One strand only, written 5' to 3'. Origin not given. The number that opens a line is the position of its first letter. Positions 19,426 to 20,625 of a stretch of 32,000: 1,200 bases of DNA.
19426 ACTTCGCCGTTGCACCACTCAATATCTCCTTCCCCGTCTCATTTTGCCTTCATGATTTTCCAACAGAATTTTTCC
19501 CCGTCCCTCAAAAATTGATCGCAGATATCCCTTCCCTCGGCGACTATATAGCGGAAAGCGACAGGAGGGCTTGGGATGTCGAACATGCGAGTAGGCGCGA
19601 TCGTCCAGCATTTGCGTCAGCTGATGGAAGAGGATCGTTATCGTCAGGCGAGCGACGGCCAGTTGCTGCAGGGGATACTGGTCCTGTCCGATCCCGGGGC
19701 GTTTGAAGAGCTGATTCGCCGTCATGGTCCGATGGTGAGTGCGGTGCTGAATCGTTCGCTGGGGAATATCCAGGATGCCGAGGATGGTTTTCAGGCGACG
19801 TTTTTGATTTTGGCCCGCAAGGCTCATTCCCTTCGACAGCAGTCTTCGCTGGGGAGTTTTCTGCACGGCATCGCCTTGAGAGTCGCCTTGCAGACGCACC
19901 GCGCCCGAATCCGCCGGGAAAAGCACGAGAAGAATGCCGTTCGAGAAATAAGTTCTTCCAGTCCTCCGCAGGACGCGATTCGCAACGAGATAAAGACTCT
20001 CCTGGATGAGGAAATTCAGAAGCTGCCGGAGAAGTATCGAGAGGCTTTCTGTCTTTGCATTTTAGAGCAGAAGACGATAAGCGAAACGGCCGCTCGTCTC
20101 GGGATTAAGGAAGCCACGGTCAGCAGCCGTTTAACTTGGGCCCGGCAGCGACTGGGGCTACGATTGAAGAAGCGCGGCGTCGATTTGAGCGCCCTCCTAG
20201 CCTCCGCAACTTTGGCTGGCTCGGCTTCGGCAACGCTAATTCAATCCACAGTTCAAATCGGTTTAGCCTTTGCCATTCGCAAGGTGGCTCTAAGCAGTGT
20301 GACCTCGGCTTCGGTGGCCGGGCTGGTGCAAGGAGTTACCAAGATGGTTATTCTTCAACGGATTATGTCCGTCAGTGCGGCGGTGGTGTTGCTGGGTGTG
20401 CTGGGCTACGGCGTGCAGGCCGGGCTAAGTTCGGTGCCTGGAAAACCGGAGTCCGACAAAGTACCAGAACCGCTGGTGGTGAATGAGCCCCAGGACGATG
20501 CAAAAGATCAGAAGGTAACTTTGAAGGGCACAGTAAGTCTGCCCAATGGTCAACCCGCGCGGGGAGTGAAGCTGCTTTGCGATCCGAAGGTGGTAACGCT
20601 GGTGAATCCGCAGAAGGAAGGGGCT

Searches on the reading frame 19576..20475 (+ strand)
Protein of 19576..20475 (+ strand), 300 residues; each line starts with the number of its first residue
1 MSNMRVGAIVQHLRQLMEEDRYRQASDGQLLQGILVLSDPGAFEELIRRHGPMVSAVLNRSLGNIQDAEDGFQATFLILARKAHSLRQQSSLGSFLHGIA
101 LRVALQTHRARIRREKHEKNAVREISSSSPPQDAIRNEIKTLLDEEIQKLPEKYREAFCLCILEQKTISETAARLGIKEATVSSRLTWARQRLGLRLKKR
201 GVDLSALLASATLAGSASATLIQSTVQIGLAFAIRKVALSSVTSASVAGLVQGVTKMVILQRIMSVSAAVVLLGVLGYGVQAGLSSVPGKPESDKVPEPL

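Call 46: predict_structure(alignment_id=A3)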
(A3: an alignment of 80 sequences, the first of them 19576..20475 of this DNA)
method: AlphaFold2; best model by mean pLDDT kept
length: 300 residues; sequences in the alignment: 80
mean_pLDDT: 83.3   pTM: 0.45
mean pLDDT of the five models: 83.3, 82.5, 80.8, 80.0, 79.3
residues with pLDDT >= 90: 172; 70-90: 56; 50-70: 55; < 50: 17
segments of 3 or more residues with pLDDT < 50: 242-244, 284-290
pLDDT, mean of each block of 10 residues (from residue 1): 90 95 96 94 97 98 96 97 88 96 97 93 69 80 94 97 95 98 98 95 87 65 59 57 50 64 80 75 49 49
secondary structure, 60 per line:
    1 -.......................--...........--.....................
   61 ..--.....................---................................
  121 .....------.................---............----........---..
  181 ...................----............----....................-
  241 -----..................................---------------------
elements in order: H2-24 H27-37 H40-62 H65-85 H89-125 H132-148 H152-163 H168-175 H179-199 H204-215 H220-239 H246-279

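Call 49: fold_search(model_id=the predicted structure, library=pdb)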
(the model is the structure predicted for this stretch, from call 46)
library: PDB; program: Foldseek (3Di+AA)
matches with E <= 10: 296; with E <= 0.001: 26
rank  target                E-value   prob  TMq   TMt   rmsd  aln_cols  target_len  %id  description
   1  9m9e_F                8.2e-07  1.00  0.23  0.38  18.3       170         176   28  Structural Basis of Pausing During Transcription Initiation in Mycobacterium tuberculosis (released 2026-01-14)
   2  6in7_B                5.9e-06  1.00  0.27  0.45  15.7       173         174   28  Crystal structure of AlgU in complex with MucA(cyto) (released 2019-07-24)
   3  5wuq_A                1.2e-05  1.00  0.24  0.44  12.7       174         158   23  Crystal structure of SigW in complex with its anti-sigma RsiW, a zinc binding form (released 2017-03-29)
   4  6jbq_F                1.3e-05  1.00  0.28  0.44  20.9       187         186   26  CryoEM structure of Escherichia coli sigmaE transcription initiation complex containing 5nt of RNA (released 2019-05-29)
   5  8z6g_B                1.9e-05  1.00  0.26  0.45  15.8       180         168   24  the AlgU-MucAcyto complex structure in Pseudomonas aeruginosa (released 2024-05-08)
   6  5wur_A                2.7e-05  1.00  0.26  0.48  13.1       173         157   21  Crystal structure of SigW in complex with its anti-sigma RsiW, an oxdized form (released 2017-03-29)
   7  5wuq_B                3.0e-05  1.00  0.25  0.48  12.5       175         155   22  Crystal structure of SigW in complex with its anti-sigma RsiW, a zinc binding form (released 2017-03-29)
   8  1or7_A                3.7e-05  1.00  0.28  0.45  15.9       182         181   24  Crystal Structure of Escherichia coli sigmaE with the Cytoplasmic Domain of its Anti-sigma RseA (released 2003-04-15)
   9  9m9d_F                3.9e-05  1.00  0.23  0.42  22.9       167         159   28  Structural Basis of Pausing During Transcription Initiation in Mycobacterium tuberculosis (released 2026-01-14)
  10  6dv9_F                4.3e-05  1.00  0.22  0.38  21.2       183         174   23  Crystal structure of Mycobacterium tuberculosis transcription initiation complex(ECF sigma factor L) containing 5nt RN (released 2019-02-20)
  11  8z6g_D                4.7e-05  1.00  0.24  0.42  16.2       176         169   24  the AlgU-MucAcyto complex structure in Pseudomonas aeruginosa (released 2024-05-08)
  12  9m98_F                7.5e-05  1.00  0.22  0.41  22.6       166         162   28  Structural Basis of Pausing During Transcription Initiation in Mycobacterium tuberculosis (released 2026-01-14)
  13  1or7_B                7.9e-05  1.00  0.24  0.43  16.1       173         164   23  Crystal Structure of Escherichia coli sigmaE with the Cytoplasmic Domain of its Anti-sigma RseA (released 2003-04-15)
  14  6kop_F                1.1e-04  1.00  0.18  0.34  23.2       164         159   25  Mycobacterium tuberculosis initial transcription complex comprising sigma H and 5'-OH RNA of 9 nt (released 2020-03-11)
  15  6dxo_A                1.4e-04  1.00  0.22  0.47  14.4       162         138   20  1.8 A structure of RsbN-BldN complex. (released 2018-07-11)
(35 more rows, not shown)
